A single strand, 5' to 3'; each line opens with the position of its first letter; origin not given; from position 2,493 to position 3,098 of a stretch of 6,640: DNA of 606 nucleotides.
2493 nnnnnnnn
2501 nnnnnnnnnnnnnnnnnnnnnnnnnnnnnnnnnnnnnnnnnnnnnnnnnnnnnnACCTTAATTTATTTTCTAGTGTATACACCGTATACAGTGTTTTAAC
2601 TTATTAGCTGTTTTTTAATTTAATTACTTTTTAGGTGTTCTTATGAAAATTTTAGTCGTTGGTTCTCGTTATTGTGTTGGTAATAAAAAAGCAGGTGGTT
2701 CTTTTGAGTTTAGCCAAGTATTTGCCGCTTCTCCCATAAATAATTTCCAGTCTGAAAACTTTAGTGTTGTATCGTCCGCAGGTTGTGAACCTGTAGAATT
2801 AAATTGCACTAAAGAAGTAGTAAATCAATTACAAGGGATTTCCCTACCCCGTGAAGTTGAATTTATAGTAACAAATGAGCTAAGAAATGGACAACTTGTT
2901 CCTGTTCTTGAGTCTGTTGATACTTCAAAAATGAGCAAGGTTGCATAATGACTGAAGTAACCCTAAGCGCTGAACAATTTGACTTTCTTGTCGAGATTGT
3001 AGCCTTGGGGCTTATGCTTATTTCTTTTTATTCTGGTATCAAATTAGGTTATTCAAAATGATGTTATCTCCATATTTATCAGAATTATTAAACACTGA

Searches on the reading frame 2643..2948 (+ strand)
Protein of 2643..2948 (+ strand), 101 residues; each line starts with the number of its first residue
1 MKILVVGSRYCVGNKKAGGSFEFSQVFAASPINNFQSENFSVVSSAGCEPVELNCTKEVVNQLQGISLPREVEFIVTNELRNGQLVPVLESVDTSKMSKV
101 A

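Call 5: search_protein_families(library=pfam, proteins=[window:2643-2948:+], max_evalue=10)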
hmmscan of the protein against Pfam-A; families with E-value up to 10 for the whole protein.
window:2643-2948:+ (101 aa): 1 family
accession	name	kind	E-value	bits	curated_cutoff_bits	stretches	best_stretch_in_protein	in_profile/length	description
PF07459.16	CTX_RstB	-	0.0014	19.4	26.2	1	5-77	4-80/92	CTX phage RstB protein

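Call 6: search_protein_families(library=phrogs, proteins=[window:2643-2948:+], max_evalue=10)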
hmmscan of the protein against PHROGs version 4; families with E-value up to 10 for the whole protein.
window:2643-2948:+ (101 aa): 1 family
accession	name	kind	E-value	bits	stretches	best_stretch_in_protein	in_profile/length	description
phrog_929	-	moron, auxiliary metabolic gene and host takeover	1.6e-09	38.9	1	1-84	1-86/103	RstB sensor of two protein system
